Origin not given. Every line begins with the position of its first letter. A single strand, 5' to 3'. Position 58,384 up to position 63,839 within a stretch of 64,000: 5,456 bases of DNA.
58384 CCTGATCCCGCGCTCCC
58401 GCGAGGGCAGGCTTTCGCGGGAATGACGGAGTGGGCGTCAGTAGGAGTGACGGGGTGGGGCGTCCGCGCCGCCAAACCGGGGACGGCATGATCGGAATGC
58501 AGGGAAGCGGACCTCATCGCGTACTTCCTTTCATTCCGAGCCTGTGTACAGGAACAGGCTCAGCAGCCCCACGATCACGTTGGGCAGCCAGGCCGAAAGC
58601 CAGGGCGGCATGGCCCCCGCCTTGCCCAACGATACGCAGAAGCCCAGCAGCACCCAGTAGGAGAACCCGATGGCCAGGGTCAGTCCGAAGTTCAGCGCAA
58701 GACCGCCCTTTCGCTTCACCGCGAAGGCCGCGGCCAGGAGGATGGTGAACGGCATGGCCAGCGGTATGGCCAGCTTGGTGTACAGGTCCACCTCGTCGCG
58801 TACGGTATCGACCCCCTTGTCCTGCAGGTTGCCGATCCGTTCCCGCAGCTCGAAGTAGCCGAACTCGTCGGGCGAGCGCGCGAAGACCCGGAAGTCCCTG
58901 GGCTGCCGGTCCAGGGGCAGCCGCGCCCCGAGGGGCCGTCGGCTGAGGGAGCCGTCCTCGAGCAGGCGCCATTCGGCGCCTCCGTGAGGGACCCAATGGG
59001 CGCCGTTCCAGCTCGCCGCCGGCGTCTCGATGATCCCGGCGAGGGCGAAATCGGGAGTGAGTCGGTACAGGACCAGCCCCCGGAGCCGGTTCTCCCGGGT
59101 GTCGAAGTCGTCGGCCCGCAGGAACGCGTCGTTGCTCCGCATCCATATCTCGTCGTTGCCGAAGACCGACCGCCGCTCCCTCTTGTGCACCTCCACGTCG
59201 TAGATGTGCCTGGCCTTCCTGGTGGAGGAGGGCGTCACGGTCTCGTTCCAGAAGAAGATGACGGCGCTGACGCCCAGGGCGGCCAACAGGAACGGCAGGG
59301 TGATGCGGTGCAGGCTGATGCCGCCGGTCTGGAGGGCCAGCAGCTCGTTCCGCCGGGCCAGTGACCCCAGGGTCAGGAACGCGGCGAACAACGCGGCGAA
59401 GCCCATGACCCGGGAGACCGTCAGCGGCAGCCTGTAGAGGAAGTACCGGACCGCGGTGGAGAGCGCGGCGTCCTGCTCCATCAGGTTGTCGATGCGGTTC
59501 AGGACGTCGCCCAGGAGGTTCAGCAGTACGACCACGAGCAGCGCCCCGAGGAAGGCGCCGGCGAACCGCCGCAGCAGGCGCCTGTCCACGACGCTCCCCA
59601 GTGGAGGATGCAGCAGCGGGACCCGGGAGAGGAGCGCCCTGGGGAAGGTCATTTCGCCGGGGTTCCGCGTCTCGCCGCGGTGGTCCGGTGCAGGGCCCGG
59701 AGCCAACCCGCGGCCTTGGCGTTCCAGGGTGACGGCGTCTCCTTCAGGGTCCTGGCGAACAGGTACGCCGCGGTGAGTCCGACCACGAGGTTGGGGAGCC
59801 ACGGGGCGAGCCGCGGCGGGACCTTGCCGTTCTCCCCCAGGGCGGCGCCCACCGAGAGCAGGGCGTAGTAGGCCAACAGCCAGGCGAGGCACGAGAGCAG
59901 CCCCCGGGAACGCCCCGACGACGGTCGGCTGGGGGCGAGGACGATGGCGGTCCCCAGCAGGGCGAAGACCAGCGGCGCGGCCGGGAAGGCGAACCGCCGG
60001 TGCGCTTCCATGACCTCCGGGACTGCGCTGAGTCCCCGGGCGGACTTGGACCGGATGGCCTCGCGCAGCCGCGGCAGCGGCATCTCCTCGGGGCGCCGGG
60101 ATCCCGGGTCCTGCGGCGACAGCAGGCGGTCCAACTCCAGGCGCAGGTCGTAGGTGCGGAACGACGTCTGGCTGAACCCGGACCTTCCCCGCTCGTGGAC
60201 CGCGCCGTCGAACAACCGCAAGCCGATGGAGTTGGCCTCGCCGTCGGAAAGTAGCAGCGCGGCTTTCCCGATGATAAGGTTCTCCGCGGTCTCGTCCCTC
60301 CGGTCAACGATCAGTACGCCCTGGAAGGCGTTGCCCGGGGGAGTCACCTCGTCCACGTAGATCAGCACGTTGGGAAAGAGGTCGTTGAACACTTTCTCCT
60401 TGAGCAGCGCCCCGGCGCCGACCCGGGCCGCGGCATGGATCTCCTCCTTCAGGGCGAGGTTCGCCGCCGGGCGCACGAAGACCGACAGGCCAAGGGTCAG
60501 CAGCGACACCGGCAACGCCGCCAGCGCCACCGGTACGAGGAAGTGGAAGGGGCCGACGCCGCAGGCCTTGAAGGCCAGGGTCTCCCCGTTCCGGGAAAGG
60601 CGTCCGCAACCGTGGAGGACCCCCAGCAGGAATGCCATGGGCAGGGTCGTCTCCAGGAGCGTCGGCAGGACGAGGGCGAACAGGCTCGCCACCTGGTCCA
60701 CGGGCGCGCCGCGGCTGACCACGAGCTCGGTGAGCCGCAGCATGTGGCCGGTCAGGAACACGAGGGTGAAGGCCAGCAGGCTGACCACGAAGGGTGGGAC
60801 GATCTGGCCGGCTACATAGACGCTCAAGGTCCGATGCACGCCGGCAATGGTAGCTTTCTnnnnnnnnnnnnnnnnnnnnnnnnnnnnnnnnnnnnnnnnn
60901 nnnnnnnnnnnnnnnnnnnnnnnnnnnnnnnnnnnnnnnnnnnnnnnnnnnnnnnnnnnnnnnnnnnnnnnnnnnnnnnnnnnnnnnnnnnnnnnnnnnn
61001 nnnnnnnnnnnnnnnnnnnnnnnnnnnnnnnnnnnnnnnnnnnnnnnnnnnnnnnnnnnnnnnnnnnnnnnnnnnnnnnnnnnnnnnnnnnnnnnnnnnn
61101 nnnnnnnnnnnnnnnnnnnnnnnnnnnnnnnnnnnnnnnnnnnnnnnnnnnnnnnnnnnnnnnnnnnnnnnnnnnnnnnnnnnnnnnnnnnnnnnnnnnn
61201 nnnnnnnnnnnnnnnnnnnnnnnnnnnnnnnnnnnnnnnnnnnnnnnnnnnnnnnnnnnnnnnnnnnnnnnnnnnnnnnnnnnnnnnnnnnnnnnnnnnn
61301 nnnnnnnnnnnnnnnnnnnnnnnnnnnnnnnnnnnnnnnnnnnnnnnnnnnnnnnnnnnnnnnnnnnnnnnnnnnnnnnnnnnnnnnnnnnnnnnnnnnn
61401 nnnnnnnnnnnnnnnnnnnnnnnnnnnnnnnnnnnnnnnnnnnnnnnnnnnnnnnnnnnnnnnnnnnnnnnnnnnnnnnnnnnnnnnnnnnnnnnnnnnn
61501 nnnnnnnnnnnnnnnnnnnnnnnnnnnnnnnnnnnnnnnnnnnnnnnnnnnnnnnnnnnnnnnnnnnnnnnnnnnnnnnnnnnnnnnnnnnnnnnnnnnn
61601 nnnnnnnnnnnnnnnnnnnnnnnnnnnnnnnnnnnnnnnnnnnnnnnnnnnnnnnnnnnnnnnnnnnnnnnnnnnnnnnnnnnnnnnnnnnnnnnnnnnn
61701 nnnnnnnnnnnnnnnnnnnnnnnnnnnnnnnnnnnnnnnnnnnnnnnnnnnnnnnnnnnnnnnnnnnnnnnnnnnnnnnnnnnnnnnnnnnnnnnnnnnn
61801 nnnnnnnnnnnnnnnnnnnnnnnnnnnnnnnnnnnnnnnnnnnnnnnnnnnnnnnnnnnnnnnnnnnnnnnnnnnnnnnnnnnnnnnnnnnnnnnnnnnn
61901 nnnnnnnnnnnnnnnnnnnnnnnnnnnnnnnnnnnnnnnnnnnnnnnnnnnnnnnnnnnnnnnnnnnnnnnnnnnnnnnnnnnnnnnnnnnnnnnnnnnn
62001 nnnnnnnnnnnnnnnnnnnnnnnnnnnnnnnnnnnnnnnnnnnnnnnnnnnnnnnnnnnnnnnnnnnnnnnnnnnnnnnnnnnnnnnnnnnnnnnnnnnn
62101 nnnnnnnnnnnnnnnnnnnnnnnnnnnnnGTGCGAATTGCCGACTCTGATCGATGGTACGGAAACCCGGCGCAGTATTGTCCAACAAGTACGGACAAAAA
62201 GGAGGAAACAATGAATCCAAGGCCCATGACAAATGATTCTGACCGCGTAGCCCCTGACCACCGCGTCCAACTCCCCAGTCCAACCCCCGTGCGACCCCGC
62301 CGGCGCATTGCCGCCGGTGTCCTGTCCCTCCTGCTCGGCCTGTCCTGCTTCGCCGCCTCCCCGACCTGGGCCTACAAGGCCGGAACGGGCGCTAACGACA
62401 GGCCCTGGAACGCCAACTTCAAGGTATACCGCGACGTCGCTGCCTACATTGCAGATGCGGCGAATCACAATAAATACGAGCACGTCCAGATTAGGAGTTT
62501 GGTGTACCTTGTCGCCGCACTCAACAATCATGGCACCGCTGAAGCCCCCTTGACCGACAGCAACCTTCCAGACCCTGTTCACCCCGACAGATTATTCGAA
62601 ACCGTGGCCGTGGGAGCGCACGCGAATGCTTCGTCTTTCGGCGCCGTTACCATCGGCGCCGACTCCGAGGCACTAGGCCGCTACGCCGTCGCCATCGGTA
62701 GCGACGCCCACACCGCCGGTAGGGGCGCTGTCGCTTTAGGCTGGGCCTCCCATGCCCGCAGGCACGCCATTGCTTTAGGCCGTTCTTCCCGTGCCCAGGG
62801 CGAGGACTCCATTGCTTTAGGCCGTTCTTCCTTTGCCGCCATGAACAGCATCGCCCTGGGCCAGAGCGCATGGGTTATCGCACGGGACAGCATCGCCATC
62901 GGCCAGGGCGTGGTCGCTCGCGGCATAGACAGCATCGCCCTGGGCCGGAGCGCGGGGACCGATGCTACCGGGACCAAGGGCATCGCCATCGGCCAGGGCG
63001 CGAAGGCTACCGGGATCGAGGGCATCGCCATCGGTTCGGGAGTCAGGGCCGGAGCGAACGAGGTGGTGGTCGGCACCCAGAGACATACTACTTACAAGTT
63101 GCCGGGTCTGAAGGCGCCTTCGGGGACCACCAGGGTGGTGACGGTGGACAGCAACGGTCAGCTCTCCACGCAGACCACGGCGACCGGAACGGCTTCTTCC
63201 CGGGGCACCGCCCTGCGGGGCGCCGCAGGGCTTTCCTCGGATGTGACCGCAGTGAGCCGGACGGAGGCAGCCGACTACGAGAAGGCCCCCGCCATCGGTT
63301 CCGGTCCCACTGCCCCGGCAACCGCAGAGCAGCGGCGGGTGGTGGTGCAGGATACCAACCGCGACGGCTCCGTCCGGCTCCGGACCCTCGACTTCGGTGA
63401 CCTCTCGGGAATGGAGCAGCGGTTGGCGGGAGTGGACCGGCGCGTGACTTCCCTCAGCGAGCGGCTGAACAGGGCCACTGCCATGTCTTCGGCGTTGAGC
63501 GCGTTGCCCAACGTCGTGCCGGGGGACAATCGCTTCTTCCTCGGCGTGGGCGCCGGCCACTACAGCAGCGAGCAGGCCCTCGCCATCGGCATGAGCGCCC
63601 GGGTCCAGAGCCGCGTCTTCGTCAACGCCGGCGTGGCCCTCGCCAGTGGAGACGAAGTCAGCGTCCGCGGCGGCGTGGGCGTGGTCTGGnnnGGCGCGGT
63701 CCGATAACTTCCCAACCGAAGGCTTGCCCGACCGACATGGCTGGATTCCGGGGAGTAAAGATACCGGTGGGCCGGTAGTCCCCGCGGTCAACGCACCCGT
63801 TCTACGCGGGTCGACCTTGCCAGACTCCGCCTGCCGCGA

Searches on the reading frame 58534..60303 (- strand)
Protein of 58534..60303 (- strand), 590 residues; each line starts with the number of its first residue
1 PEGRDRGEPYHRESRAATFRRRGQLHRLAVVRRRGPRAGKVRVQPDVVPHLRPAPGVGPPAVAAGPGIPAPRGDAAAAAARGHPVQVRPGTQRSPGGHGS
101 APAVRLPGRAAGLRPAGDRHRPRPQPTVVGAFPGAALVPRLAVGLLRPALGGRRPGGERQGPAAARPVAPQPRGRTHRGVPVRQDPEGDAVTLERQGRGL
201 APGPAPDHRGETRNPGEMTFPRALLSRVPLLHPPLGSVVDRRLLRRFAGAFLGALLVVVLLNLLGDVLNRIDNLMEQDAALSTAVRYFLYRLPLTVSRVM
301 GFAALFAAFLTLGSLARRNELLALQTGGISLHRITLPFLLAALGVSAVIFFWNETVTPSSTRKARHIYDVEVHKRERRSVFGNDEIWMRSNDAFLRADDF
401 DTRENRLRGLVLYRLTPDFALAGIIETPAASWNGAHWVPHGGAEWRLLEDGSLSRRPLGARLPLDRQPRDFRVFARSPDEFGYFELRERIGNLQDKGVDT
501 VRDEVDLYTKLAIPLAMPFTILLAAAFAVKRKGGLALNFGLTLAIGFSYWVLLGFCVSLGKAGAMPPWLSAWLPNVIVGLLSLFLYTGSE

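Call 38: search_protein_families(library=pfam, proteins=[window:58534-60303:-], max_evalue=0.001)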
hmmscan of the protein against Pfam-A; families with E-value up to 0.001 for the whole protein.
window:58534-60303:- (590 aa): 1 family
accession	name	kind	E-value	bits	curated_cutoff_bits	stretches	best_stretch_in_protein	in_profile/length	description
PF03739.19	LptF_LptG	-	1.6e-74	251.5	27.9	1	243-586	3-351/353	Lipopolysaccharide export system permease LptF/LptG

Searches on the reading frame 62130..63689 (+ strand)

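Call 13: search_protein_families(library=pfam, proteins=[window:62130-63689:+], max_evalue=0.01)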
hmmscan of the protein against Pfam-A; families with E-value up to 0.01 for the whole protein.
window:62130-63689:+ (520 aa): 2 families
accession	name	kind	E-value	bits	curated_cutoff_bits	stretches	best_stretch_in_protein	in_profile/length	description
PF05658.19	YadA_head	-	2.8e-17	63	25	4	181-206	1-26/27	YadA head domain repeat (2 copies)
PF03895.21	YadA_anchor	-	1.3e-14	54.5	22.7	1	466-520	6-60/60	YadA-like membrane anchor domain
